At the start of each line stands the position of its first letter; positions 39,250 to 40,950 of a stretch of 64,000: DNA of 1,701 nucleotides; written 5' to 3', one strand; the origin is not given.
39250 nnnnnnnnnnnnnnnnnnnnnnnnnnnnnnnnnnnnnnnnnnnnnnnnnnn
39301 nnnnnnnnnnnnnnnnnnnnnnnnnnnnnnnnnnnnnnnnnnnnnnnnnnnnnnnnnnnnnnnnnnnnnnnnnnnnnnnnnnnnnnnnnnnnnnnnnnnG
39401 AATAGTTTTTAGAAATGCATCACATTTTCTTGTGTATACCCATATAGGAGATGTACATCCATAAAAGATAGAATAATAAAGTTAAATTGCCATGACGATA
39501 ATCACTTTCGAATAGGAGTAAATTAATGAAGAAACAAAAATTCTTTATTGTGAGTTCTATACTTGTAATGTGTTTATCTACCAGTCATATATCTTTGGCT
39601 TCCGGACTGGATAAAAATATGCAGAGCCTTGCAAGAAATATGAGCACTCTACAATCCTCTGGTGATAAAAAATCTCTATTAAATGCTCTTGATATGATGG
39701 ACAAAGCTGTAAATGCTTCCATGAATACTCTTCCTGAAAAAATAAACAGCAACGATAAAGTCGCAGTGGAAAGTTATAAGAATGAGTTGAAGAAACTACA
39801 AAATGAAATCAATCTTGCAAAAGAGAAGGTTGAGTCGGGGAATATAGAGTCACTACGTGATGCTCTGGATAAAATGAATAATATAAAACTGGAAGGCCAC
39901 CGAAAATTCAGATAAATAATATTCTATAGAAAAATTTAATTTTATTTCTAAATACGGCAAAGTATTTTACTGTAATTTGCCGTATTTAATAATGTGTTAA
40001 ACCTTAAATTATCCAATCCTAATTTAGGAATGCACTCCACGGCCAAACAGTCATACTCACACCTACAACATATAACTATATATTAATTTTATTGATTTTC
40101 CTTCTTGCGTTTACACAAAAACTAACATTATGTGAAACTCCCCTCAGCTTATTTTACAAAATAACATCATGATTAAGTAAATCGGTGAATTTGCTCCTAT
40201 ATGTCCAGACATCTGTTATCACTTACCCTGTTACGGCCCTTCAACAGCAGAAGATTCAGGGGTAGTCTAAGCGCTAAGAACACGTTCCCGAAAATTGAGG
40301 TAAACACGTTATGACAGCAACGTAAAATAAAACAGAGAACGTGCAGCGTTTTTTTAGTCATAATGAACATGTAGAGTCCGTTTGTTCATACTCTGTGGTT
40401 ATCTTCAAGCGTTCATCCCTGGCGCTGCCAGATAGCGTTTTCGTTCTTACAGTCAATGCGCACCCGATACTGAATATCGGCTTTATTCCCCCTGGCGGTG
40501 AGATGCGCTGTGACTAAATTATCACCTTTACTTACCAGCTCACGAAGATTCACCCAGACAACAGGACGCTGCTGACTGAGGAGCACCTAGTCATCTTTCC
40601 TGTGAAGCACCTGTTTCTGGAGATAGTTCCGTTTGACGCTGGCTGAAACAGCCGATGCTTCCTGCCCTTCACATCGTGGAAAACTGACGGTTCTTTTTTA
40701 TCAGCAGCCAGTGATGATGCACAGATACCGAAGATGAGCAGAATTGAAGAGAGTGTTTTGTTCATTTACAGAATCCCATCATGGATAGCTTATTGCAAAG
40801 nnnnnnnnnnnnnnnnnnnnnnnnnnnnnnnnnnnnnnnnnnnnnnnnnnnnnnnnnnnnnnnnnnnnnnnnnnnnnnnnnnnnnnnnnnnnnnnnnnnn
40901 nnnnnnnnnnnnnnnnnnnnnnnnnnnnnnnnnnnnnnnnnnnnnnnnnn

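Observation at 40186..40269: Miniature IS2-like element made of two terminal inverted repeats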

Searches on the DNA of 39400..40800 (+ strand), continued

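Call 50: search_dna_similar(query=L002:2880-3200:+, collection=ecoli_genomes, mode=near, max_rows=45, rows=best, max_evalue=1e-20)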
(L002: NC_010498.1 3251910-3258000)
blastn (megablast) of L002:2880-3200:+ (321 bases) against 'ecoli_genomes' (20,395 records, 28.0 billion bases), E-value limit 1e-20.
Records with a match: 134; places in all: 165; records where one place covers at least 80% of the query: 51.
Genomes with a match: 134 of 5426; with a place that covers at least 80% of the query: 51. Places per genome that has any: lowest 1, median 1, highest 3. On chromosomes: 89 places; on plasmids: 76.
Best place of each record, by identity: >=99% 51; 95-99% 2; 90-95% 69; 80-90% 12.
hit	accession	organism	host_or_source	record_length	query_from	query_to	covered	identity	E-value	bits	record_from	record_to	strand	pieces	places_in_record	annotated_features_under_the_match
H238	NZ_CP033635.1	Escherichia coli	chicken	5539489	1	321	100%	100.0%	1e-166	593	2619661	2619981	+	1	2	IS1 family transposase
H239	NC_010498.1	Escherichia coli SMS-3-5 strain SMS-3-5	-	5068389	1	321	100%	100.0%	1e-166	593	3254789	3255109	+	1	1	IS1 family transposase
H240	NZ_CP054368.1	Escherichia coli strain SCU-115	Homo sapiens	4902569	1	321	100%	100.0%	1e-166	593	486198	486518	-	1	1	IS1 family transposase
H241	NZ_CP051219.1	Escherichia coli strain SFE8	swine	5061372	1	321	100%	100.0%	1e-166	593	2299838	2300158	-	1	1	IS1 family transposase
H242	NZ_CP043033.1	Escherichia coli strain XDL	Homo sapiens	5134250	1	321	100%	100.0%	1e-166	593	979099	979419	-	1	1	IS1 family transposase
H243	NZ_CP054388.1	Escherichia coli strain 1517k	Gallus gallus domesticus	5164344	1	321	100%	100.0%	1e-166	593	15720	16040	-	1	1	IS1 family transposase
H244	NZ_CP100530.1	Escherichia coli strain LH10-b-1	Gallus gallus domesticus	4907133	1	321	100%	100.0%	1e-166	593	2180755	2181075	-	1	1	IS1 family transposase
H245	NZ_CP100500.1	Escherichia coli strain LH50-c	Gallus gallus domesticus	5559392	1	321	100%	100.0%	1e-166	593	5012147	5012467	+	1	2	IS1 family transposase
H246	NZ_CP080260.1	Escherichia coli strain 135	Chicken fecal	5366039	1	321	100%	100.0%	1e-166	593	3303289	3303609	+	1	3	IS1 family transposase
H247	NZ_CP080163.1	Escherichia coli strain PK8275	chicken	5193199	1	321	100%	100.0%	1e-166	593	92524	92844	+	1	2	IS1 family transposase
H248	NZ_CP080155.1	Escherichia coli strain PK8261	chicken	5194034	1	321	100%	100.0%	1e-166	593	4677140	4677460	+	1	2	IS1 family transposase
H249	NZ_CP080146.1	Escherichia coli strain PK8276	chicken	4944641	1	321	100%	100.0%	1e-166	593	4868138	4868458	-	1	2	IS1 family transposase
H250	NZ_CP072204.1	Escherichia coli strain LWY6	feces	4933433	1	321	100%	100.0%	1e-166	593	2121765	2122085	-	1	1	IS1 family transposase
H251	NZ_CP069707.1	Escherichia coli strain E41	pig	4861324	1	321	100%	100.0%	1e-166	593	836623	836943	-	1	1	IS1 family transposase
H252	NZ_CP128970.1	Escherichia coli strain TUM1886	missing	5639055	1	321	100%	100.0%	1e-166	593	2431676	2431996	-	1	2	IS1 family transposase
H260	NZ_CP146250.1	Escherichia coli strain L26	chicken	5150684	1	321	100%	100.0%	1e-166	593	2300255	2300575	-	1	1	IS1 family transposase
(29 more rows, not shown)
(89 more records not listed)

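Call 51: search_rna_families(source=window, start=39900, end=40650, threshold=evalue, max_evalue=1)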
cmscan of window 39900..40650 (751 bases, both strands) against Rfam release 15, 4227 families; matches with E-value up to 1: 0.
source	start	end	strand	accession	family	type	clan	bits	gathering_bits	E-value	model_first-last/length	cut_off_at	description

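Call 52: get_annotated_region(hit=H244, flank=2500)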
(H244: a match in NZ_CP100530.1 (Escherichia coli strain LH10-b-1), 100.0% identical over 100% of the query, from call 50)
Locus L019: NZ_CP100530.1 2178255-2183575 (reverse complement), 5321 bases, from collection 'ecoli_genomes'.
description: Escherichia coli strain LH10-b-1 chromosome, complete genome
organism: Escherichia coli strain LH10-b-1 (NCBI taxid 562)
replicon: chromosome; assembly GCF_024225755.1
host: Gallus gallus domesticus; source: pooled poultry feces; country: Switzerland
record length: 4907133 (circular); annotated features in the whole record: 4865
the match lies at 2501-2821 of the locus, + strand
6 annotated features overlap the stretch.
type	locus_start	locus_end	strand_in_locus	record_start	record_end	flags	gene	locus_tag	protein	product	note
CDS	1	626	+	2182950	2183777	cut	sitB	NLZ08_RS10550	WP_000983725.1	iron/manganese ABC transporter ATP-binding protein SitB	-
CDS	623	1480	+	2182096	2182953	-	sitC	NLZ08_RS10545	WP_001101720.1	iron/manganese ABC transporter permease subunit SitC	-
CDS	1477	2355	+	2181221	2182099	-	sitD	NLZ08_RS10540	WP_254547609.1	iron/manganese ABC transporter permease subunit SitD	-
CDS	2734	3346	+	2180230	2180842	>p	-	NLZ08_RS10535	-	IS1 family transposase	frameshifted; incomplete; partial in the middle of a contig; missing N-terminus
CDS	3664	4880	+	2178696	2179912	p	-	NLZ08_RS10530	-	ISL3 family transposase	frameshifted; internal stop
CDS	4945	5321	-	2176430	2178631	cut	iutA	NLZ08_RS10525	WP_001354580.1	ferric aerobactin receptor IutA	-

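Call 55: search_dna_similar(query=L004:2941-3600:+, collection=ecoli_genomes, mode=distant, max_rows=45, rows=spread, max_evalue=1e-25)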
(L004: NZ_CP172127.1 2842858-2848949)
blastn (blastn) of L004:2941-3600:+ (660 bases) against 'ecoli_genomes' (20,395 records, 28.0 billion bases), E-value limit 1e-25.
Records with a match: 63; places in all: 138; records where one place covers at least 80% of the query: 49.
Genomes with a match: 63 of 5426; with a place that covers at least 80% of the query: 49. Places per genome that has any: lowest 1, median 2, highest 6. On chromosomes: 138 places; on plasmids: 0.
Best place of each record, by identity: >=99% 1; 95-99% 41; 90-95% 19; 80-90% 2.
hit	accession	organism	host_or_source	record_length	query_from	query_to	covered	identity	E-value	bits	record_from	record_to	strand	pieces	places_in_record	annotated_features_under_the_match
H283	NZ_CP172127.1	Escherichia coli strain GF43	chicken meat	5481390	1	660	100%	100.0%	0e+0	1191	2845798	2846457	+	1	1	YebF family protein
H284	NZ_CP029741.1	Escherichia coli strain AR_0085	missing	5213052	30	660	96%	97.9%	0e+0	1080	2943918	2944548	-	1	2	YebF family protein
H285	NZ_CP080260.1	Escherichia coli strain 135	Chicken fecal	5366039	30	660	96%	97.9%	0e+0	1080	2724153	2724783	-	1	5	YebF family protein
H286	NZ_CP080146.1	Escherichia coli strain PK8276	chicken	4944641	30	660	96%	97.9%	0e+0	1080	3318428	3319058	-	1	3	YebF family protein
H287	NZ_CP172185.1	Escherichia coli strain GF60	chicken meat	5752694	30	660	96%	97.9%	0e+0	1080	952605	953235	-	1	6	YebF family protein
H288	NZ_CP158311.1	Escherichia coli strain CS5L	Chicken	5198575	30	660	96%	97.9%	0e+0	1080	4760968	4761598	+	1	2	YebF family protein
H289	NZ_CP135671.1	Escherichia coli strain TUM9803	missing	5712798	30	660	96%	97.9%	0e+0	1080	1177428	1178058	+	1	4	YebF family protein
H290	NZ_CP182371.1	Escherichia coli strain Br_112_kylling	-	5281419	30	660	96%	97.9%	0e+0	1080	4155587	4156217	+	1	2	YebF family protein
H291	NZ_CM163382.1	Escherichia coli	chicken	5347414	30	660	96%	97.9%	0e+0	1080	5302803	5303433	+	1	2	YebF family protein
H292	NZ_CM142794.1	Escherichia coli strain GPEC1040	chicken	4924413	30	660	96%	97.9%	0e+0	1080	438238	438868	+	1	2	YebF family protein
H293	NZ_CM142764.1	Escherichia coli strain GPEC60-33-648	chicken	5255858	30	660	96%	97.9%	0e+0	1080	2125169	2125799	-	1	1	YebF family protein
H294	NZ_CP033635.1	Escherichia coli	chicken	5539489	30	660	96%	97.8%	0e+0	1076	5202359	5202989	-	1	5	YebF family protein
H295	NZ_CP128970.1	Escherichia coli strain TUM1886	missing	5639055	30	660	96%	97.8%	0e+0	1076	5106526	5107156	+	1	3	YebF family protein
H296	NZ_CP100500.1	Escherichia coli strain LH50-c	Gallus gallus domesticus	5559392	30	660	96%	97.6%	0e+0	1071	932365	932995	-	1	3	YebF family protein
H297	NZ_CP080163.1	Escherichia coli strain PK8275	chicken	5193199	30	657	95%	97.8%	0e+0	1070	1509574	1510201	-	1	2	YebF family protein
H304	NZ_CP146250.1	Escherichia coli strain L26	chicken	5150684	61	660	91%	91.7%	0e+0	875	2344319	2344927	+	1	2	YebF family protein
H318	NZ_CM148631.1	Escherichia coli strain PK-F-10122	Gallus gallus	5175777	228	641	63%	85.7%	3e-132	481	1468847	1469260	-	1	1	yebF: protein YebF | dolP: division/outer membrane stress-associated lipid-binding lipoprotein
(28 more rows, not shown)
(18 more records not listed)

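Call 56: get_annotated_region(hit=H294, flank=2500)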
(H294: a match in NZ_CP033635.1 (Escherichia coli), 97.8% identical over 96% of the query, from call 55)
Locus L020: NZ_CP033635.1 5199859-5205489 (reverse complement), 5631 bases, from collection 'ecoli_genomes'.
description: Escherichia coli isolate ECCNB12-2 chromosome, complete genome
organism: Escherichia coli (NCBI taxid 562)
replicon: chromosome; assembly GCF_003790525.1
host: -; source: chicken; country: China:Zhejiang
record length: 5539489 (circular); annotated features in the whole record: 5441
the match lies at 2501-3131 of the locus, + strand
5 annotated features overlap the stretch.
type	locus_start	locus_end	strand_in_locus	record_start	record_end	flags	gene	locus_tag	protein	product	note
CDS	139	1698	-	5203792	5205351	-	-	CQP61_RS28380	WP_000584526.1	AbgT family transporter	-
CDS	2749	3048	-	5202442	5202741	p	-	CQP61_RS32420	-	YebF family protein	internal stop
CDS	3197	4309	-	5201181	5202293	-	-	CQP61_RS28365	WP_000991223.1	ROK family transcriptional regulator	-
CDS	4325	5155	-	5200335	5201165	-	-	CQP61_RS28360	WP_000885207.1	glycerophosphodiester phosphodiesterase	-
CDS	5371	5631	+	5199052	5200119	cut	-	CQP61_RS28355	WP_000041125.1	ABC transporter ATP-binding protein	-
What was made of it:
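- Up to three copies occur per genome (calls 50, 55, 56).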

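Call 57: get_annotated_region(hit=H318, flank=1500)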
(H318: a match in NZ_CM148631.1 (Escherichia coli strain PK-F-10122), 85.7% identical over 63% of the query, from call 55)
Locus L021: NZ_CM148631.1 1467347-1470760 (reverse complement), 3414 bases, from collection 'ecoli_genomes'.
description: Escherichia coli strain PK-F-10122 chromosome, whole genome shotgun sequence
organism: Escherichia coli strain PK-F-10122 (NCBI taxid 562)
replicon: chromosome; assembly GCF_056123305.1
host: Gallus gallus; source: cloacal swab; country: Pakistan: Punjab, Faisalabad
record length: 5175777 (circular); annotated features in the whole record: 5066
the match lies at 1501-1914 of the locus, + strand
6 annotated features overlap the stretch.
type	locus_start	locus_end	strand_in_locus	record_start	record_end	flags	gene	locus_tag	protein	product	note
CDS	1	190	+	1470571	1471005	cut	-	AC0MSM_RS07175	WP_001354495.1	DoxX family protein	-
CDS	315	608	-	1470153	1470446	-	-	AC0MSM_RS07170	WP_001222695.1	thioredoxin domain-containing protein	-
CDS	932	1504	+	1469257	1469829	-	dolP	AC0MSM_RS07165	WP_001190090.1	division/outer membrane stress-associated lipid-binding lipoprotein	-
CDS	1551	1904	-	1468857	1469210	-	yebF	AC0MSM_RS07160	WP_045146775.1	protein YebF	-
CDS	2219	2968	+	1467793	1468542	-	-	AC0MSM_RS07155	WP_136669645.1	outer membrane protein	-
CDS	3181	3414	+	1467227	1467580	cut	-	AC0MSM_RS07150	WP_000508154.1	hypothetical protein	-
